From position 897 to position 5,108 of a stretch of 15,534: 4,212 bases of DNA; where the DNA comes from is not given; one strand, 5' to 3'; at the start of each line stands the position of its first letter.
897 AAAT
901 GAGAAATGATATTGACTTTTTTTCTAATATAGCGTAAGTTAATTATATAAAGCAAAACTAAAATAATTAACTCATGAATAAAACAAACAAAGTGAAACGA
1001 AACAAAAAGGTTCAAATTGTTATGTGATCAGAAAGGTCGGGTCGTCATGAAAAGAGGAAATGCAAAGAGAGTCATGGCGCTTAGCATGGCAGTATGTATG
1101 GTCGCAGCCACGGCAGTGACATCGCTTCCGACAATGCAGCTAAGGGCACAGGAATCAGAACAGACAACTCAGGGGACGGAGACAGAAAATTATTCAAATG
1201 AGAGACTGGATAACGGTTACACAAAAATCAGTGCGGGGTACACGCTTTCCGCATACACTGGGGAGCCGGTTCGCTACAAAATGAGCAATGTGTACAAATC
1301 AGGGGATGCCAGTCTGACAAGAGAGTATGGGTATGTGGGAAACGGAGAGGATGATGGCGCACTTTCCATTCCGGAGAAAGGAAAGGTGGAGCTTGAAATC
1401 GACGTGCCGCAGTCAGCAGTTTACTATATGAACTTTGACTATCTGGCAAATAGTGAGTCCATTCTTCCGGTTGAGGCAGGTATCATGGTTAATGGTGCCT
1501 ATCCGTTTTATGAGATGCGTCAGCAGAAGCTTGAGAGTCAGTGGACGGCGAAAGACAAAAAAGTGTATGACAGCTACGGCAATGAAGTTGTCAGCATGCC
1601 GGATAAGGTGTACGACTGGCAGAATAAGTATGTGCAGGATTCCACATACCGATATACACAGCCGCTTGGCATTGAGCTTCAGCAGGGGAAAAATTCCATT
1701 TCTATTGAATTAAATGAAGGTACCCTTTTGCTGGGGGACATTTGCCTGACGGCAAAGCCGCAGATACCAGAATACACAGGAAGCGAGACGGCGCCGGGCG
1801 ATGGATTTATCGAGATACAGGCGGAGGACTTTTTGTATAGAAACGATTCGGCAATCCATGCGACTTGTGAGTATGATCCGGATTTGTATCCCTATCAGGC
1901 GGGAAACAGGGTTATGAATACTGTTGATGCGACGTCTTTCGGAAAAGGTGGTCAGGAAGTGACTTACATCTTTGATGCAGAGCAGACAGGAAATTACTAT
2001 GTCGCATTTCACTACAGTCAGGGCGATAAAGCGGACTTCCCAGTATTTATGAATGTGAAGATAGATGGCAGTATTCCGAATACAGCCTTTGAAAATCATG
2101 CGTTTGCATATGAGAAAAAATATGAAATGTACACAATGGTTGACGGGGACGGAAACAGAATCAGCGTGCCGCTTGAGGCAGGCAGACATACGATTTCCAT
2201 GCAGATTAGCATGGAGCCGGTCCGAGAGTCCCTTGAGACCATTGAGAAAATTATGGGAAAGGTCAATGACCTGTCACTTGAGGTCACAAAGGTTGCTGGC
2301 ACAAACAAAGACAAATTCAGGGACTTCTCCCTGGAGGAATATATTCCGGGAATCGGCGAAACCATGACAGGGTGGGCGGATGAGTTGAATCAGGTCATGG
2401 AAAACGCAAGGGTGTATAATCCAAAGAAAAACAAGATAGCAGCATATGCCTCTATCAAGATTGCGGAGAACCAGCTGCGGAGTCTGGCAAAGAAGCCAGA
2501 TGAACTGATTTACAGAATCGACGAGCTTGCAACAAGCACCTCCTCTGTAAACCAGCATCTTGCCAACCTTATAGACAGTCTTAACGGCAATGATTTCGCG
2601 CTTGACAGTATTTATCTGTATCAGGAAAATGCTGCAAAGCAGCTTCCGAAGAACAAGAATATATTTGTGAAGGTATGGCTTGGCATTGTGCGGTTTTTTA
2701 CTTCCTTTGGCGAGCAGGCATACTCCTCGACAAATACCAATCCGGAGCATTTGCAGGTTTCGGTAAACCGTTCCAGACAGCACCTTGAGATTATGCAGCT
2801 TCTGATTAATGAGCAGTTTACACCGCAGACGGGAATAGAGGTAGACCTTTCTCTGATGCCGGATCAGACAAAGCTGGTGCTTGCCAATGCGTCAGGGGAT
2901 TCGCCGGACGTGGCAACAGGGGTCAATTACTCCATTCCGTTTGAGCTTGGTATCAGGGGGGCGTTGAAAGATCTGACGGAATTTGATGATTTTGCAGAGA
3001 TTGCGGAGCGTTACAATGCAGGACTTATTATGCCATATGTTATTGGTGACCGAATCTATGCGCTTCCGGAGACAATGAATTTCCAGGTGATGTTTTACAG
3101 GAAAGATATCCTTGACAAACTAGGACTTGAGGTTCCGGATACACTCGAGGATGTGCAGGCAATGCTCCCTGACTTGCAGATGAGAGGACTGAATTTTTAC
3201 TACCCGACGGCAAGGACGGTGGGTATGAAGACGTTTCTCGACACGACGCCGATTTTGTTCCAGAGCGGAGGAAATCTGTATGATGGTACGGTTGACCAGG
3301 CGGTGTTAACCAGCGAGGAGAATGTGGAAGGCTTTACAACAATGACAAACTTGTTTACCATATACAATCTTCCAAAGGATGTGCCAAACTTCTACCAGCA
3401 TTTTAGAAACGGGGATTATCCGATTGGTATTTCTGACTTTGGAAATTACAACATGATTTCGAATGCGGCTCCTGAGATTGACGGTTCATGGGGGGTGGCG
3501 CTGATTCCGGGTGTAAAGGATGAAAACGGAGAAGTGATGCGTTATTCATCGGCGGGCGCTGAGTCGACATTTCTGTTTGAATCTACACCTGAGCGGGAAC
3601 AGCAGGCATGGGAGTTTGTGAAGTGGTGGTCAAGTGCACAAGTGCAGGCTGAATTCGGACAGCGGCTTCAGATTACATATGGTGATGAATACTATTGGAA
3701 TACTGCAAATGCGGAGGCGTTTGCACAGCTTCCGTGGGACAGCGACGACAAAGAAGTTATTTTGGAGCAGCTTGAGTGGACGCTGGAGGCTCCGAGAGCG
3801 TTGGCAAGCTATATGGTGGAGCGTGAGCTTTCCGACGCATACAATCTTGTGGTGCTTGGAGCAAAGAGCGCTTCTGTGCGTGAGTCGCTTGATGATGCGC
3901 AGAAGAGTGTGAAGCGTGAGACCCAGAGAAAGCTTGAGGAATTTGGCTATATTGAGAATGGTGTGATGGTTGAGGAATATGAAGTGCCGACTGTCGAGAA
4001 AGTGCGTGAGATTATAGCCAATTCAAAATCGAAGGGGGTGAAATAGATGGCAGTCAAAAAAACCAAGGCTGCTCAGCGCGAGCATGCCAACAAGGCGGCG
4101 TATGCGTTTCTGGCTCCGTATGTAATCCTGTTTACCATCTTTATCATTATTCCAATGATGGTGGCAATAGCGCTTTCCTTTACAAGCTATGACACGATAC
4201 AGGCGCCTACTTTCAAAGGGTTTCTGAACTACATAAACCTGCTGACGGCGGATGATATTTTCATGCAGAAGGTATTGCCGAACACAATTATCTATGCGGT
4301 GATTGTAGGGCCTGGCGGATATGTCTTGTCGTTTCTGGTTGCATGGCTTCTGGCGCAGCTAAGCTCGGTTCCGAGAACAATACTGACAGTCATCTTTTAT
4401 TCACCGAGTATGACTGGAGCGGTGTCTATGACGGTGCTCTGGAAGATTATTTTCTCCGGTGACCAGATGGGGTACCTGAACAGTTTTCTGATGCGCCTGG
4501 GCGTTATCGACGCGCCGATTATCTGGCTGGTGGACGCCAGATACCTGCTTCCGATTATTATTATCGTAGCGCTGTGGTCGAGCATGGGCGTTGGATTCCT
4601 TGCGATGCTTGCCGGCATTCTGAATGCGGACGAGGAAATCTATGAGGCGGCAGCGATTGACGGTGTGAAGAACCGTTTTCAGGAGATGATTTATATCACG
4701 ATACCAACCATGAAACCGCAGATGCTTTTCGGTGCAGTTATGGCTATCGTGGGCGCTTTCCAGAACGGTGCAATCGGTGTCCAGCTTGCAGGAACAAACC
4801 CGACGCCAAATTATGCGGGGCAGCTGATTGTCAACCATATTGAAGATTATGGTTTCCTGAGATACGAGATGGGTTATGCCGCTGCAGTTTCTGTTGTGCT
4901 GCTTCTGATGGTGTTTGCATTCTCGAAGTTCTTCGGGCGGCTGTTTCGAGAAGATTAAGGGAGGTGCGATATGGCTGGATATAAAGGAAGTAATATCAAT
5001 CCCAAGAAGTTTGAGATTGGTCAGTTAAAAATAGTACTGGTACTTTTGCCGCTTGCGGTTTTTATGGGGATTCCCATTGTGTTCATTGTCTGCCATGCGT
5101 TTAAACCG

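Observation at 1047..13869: Mirror-symmetric eight-gene operon: SBP, permease, permease, [NHL/TPR/Yip1 protein, anchored DUF5696-like protein], permease, permease, SBP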

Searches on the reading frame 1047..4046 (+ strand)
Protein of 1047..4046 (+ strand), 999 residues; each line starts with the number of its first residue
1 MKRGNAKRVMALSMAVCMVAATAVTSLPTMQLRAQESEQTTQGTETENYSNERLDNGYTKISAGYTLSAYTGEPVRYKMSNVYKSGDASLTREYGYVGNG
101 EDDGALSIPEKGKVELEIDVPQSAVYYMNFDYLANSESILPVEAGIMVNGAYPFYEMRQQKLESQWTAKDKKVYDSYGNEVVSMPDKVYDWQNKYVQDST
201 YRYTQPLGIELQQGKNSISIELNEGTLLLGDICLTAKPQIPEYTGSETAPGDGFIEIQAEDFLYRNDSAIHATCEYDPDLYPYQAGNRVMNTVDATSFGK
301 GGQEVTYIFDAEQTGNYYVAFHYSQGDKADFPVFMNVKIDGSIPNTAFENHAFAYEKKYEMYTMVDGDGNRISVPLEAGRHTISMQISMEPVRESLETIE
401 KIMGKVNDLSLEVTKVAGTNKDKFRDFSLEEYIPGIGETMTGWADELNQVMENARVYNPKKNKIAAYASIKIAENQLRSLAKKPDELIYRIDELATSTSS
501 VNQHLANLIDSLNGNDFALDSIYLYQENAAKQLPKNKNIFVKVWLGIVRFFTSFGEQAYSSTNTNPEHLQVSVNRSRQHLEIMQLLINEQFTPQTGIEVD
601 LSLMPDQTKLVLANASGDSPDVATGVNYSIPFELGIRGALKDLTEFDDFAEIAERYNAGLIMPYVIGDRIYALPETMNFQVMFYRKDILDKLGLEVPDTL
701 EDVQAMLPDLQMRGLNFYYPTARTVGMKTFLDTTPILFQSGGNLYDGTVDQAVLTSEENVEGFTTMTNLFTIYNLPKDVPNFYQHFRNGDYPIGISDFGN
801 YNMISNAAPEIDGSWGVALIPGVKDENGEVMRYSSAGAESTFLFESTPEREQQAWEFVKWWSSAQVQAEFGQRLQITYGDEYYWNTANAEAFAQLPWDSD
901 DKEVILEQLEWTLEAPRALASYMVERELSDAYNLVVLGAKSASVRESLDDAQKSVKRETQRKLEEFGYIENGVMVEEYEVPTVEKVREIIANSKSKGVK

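Call 9: search_protein_families(library=pfam, proteins=[window:1047-4046:+], max_evalue=0.01)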
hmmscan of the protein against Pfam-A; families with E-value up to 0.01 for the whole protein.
window:1047-4046:+ (999 aa): 3 families
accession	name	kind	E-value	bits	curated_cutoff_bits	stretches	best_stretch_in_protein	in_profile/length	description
PF13416.11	SBP_bac_8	-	4.1e-21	76.4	27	1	589-872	4-254/279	Bacterial extracellular solute-binding protein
PF01547.30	SBP_bac_1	-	6.2e-21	76.1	26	1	582-868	9-307/307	Bacterial extracellular solute-binding protein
PF17726.7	DpnI_C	-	0.0014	19.2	23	1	506-543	10-47/70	Dam-replacing HTH domain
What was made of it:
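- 1047..4046 (+): S1: 999-aa solute-binding protein. N-terminal hydrophobic helix without lipobox, two beta-sandwich domains (~65-235, ~250-388; the second weakly CBM35-like), a helical bundle (~390-515) and a MalE-like binding fold (~517-965). Pfam SBP_bac_1/8 at residues 580-870 (call 9).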

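Call 11: search_protein_families(library=ncbifam, proteins=[window:1047-4046:+], max_evalue=0.001)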
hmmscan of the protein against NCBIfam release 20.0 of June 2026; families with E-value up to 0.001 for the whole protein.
window:1047-4046:+ (999 aa): 1 family
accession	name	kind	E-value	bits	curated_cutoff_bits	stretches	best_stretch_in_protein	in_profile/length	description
NF053763.1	ABCarbgalBndGanS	equivalog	0.0007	18.5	700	0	609-704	81-170/420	galactooligosaccharide ABC transporter substrate-binding protein GanS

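Call 15: search_solved_structures(query=window:1047-4046:+, max_evalue=1)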
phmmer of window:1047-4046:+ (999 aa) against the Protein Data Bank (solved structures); distinct sequences matched with E-value up to 1: 38.
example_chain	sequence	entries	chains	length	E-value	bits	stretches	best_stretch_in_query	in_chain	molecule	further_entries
5ysb_A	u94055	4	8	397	8e-13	50.3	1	588-869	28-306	Lin1841 protein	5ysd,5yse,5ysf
6h0h_A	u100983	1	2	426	3.9e-10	41.4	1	590-861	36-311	Probable solute binding protein of ABC transporter system for sugars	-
6q5g_A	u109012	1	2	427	3.9e-10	41.4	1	590-861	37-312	Sugar ABC transporter substrate-binding protein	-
5f7v_A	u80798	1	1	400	5e-10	41.1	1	591-772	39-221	Lmo0181 protein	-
6dtq_A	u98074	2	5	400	2.8e-09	38.6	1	580-863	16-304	maltose-binding protein MalE3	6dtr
7c14_A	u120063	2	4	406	1.2e-08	36.5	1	608-872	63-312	Sugar ABC transporter, periplasmic sugar-binding protein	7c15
7c0r_A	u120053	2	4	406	2.5e-08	35.5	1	608-872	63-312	Sugar ABC transporter, periplasmic sugar-binding protein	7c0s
7c0o_A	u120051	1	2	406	2.9e-08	35.2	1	608-872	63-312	Sugar ABC transporter, periplasmic sugar-binding protein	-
7c0t_A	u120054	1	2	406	2.9e-08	35.2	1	608-872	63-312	Sugar ABC transporter, periplasmic sugar-binding protein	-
7c0y_A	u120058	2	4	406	3e-08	35.2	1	608-872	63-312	Sugar ABC transporter, periplasmic sugar-binding protein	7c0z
7c0f_A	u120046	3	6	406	3.1e-08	35.1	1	608-872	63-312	Sugar ABC transporter, periplasmic sugar-binding protein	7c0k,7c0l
7c0x_A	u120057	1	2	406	4.2e-08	34.7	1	608-872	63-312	Sugar ABC transporter, periplasmic sugar-binding protein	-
7c16_A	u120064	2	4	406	5.4e-08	34.3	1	608-872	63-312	Sugar ABC transporter, periplasmic sugar-binding protein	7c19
7c0v_A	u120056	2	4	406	5.5e-08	34.3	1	608-872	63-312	Sugar ABC transporter, periplasmic sugar-binding protein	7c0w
7c0u_A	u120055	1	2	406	8e-08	33.8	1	608-872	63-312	Sugar ABC transporter, periplasmic sugar-binding protein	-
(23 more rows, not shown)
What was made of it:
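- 1047..4046 (+): PDB sequence hits (call 15).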

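Call 50: find_homologous_proteins(query=A3, max_evalue=1e-10)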
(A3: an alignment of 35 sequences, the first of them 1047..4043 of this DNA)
Query A3 (35 sequences) (999 aa, profile of the alignment): 810 proteins with E <= 1e-10 among 8000 candidates; the best 120 are listed.
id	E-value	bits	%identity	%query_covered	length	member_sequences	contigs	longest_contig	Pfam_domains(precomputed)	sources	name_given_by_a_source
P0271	0.0e+0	1739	53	99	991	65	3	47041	PF13416.12,PF01547.31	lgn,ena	-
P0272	0.0e+0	1728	54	96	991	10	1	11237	PF13416.12,PF01547.31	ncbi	-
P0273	0.0e+0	1728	52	99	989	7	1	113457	PF13416.12,PF01547.31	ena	-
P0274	0.0e+0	1727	53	99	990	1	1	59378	PF13416.12,PF01547.31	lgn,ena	-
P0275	0.0e+0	1726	54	95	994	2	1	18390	PF13416.12,PF01547.31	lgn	-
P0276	0.0e+0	1725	53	98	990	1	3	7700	PF13416.12,PF01547.31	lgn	-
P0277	0.0e+0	1725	53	98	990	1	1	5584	PF13416.12,PF01547.31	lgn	-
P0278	0.0e+0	1724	53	99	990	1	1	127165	PF13416.12,PF01547.31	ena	-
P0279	0.0e+0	1723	53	98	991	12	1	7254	PF13416.12,PF01547.31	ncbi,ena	-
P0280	0.0e+0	1723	52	99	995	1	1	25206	PF13416.12,PF01547.31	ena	-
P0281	0.0e+0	1722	54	98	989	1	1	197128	PF13416.12,PF01547.31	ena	-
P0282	0.0e+0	1722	53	98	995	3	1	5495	PF13416.12,PF01547.31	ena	-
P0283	0.0e+0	1720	52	95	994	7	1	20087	PF13416.12,PF01547.31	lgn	-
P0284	0.0e+0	1719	52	95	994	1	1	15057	PF13416.12,PF01547.31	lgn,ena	-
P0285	0.0e+0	1718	53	99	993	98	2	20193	PF13416.12,PF01547.31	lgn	-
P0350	0.0e+0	1672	52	99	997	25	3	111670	PF13416.12,PF16990.12,PF01547.31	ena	-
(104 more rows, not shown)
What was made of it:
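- On CBM35 (for the S1 N-terminal region): One cluster representative carries a precomputed PF16990 hit (call 50).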

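Call 71: predict_structure(alignment_id=A4)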
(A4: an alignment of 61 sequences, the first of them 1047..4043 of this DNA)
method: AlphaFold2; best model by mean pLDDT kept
length: 999 residues; sequences in the alignment: 61
mean_pLDDT: 73.9   pTM: 0.52
mean pLDDT of the five models: 73.9, 71.1, 69.4, 64.2, 62.2
residues with pLDDT >= 90: 150; 70-90: 533; 50-70: 216; < 50: 100
segments of 3 or more residues with pLDDT < 50: 1-5, 23-59, 174-181, 270-275, 283-290, 553-564, 612-617, 723-728
pLDDT, mean of each block of 10 residues (from residue 1): 49 61 38 29 28 37 71 90 87 77 84 92 91 75 85 76 73 45 64 79 77 93 87 88 87 86 69 51 47 62 85 92 74 87 90 81 89 92 88 72 69 63 64 78 81 66 57 77 75 56 54 68 91 72 61 43 62 70 77 86 58 50 76 81 89 68 77 80 91 91 88 83 48 74 81 84 81 71 80 85 71 87 87 78 87 92 86 64 66 76 85 73 74 64 76 84 85 83 77 63
secondary structure, 60 per line:
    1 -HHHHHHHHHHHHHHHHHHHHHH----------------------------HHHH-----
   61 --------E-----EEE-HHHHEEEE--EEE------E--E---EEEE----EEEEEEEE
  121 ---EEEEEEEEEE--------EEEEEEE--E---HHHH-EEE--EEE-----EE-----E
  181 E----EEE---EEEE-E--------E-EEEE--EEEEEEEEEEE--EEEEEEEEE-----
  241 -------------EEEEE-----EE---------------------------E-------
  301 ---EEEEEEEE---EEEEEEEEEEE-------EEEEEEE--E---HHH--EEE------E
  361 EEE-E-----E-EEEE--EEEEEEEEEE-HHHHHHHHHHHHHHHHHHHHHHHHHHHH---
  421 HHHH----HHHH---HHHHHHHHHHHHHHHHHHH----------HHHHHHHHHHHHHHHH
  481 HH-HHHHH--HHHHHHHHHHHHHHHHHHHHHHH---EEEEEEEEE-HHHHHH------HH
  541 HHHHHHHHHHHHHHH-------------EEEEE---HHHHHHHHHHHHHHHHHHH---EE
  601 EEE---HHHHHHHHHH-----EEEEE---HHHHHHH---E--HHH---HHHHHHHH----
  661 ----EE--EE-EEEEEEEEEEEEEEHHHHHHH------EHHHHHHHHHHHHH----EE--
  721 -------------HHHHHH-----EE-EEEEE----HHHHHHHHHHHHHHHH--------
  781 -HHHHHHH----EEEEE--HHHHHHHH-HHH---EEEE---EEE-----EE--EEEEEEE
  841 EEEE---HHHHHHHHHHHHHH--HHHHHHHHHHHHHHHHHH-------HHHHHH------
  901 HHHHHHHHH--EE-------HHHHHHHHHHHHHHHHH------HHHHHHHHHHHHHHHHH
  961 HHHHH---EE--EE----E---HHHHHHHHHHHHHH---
elements in order (helices of 4 or more, strands of 3 or more residues): H2-23 H52-55 E75-77 H79-82 E83-86 E89-91 E105-108 E113-120 E124-133 E142-148 H155-158 E160-162 E165-167 E186-188 E192-195 E208-211 E214-224 E227-235 E254-258 E304-311 E315-325 E333-339 E351-353 E360-363 E373-376 E379-388 H390-417 H421-424 H429-432 H436-454 H465-482 H484-488 H491-513 E517-525 H527-532 H539-555 E569-573 H577-595 E599-603 H607-616 E622-626 H630-636 H649-656 E672-685 H686-692 H700-712 H734-739 E748-752 H757-772 H782-788 E793-797 H800-807 E815-818 E822-824 E834-844 H848-861 H864-881 H889-894 H901-909 H921-937 H944-965 H983-996
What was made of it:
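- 1047..4046 (+): AF2 model, pLDDT 74 (call 71).
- On CBM35 (for the S1 N-terminal region): The model shows two beta-sandwiches (call 71).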

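Call 76: fold_search(model_id=the predicted structure, library=pdb)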
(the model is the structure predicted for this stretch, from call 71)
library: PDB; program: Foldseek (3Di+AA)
matches with E <= 10: 1566; with E <= 0.001: 1041
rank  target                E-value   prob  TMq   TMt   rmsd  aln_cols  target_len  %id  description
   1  5ysb_A                5.4e-18  1.00  0.33  0.80   4.0       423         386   22  Crystal structure of beta-1,2-glucooligosaccharide binding protein in ligand-free form (released 2018-05-02)
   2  5ci5_B                9.1e-18  1.00  0.30  0.67   5.6       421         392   19  Crystal Structure of an ABC transporter Solute Binding Protein from Thermotoga Lettingae TMO (Tlet_1705, TARGET EFI-51 (released 2015-07-22)
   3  6dtr                  2.5e-17  1.00  0.33  0.79   3.8       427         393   22  Apo T. maritima MalE3 (released 2018-09-19)
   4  7x0i_B                2.6e-17  1.00  0.33  0.76   4.0       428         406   19  Crystal structure of sugar binding protein CbpB from Clostridium thermocellum (released 2022-09-14)
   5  5yse_A                2.9e-17  1.00  0.32  0.74   5.0       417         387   23  Crystal structure of beta-1,2-glucooligosaccharide binding protein in complex with sophorotetraose (released 2018-05-02)
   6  5ysb_B                3.0e-17  1.00  0.33  0.81   3.5       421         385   22  Crystal structure of beta-1,2-glucooligosaccharide binding protein in ligand-free form (released 2018-05-02)
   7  5yse_B                3.2e-17  1.00  0.31  0.71   5.5       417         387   22  Crystal structure of beta-1,2-glucooligosaccharide binding protein in complex with sophorotetraose (released 2018-05-02)
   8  5ci5_A                3.3e-17  1.00  0.31  0.69   5.3       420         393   19  Crystal Structure of an ABC transporter Solute Binding Protein from Thermotoga Lettingae TMO (Tlet_1705, TARGET EFI-51 (released 2015-07-22)
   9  5ysf_A                3.7e-17  1.00  0.32  0.73   5.4       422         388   22  Crystal structure of beta-1,2-glucooligosaccharide binding protein in complex with sophoropentaose (released 2018-05-02)
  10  9xf5_A                5.4e-17  1.00  0.31  0.72   5.2       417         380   21  Cycloisomaltooligosaccharide binding protein in complex with cycloisomaltooctaose (released 2026-03-25)
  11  6dtq_A                5.7e-17  1.00  0.31  0.70   5.0       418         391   21  Maltose bound T. maritima MalE3 (released 2018-09-19)
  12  9xfu_A                6.6e-17  1.00  0.31  0.71   6.0       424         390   20  Cycloisomaltooligosaccharide binding protein in complex with isomaltoheptaose (released 2026-03-25)
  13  4qsd_A                7.6e-17  1.00  0.30  0.70   5.3       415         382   17  Crystal structure of atu4361 sugar transporter from Agrobacterium Fabrum C58, target efi-510558, with bound sucrose (released 2014-08-06)
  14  3uor_B                8.8e-17  1.00  0.33  0.79   4.9       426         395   19  The structure of the sugar-binding protein MalE from the phytopathogen Xanthomonas citri (released 2011-12-14)
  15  5iai                  9.2e-17  1.00  0.30  0.65   6.0       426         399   20  Crystal structure of ABC transporter Solute Binding Protein Arad_9887 from Agrobacterium radiobacter K84, target EFI-510 (released 2016-03-09)
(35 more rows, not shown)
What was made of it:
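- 1047..4046 (+): Foldseek top hits are oligosaccharide-binding proteins, TM about 0.8 (call 76).
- On Type I (CUT1) ABC sugar importer: S1 model matches oligosaccharide-binding proteins at TM about 0.8 (call 76).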

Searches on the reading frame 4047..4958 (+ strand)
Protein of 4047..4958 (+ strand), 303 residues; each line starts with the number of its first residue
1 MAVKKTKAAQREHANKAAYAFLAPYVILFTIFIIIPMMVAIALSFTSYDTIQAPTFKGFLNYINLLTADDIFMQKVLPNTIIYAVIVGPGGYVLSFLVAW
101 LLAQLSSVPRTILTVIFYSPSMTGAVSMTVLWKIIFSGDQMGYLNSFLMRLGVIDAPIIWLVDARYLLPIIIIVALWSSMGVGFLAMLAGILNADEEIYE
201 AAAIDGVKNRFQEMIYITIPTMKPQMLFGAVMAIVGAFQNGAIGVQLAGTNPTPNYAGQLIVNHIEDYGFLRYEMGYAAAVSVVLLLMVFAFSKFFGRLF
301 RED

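Call 9: search_protein_families(library=pfam, proteins=[window:4047-4958:+], max_evalue=0.01)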
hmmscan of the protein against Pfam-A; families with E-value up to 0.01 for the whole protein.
window:4047-4958:+ (303 aa): 1 family
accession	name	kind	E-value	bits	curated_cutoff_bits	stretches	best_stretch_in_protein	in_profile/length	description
PF00528.27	BPD_transp_1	-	7.8e-11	42.5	26.4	1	97-290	3-170/184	Binding-protein-dependent transport system inner membrane component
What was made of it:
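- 4047..4958 (+): a1: MalF/UgpA-type ABC permease. The most conserved component (median 62.5% identity to distant cassettes). Pfam BPD_transp_1 (call 9).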

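Call 11: search_protein_families(library=ncbifam, proteins=[window:4047-4958:+], max_evalue=0.001)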
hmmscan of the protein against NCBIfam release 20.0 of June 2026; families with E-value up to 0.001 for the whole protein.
window:4047-4958:+ (303 aa): 5 families
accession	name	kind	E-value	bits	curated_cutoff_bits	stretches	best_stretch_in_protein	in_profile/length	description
NF007852.0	PRK10561.1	equivalog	1.4e-15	57.9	335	1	17-292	13-280/295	sn-glycerol-3-phosphate ABC transporter permease UgpA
NF040931.1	ABC_arch_GlcT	equivalog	2.8e-15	56.7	360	1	26-288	5-259/278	glucose ABC transporter permease GlcT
NF007044.0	PRK09497.1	equivalog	1.7e-13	50.7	348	1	26-288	16-263/285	spermidine/putrescine ABC transporter permease PotB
NF043074.1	MMSYN1_0196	equivalog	3.4e-09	36.4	350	1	14-292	6-255/277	spermidine/putrescine ABC transporter permease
NF008232.0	PRK10999.1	equivalog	2.2e-06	26.7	392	1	80-290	297-505/520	maltose ABC transporter permease MalF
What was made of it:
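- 4047..4958 (+): NCBIfam UgpA/GlcT-like (call 11).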
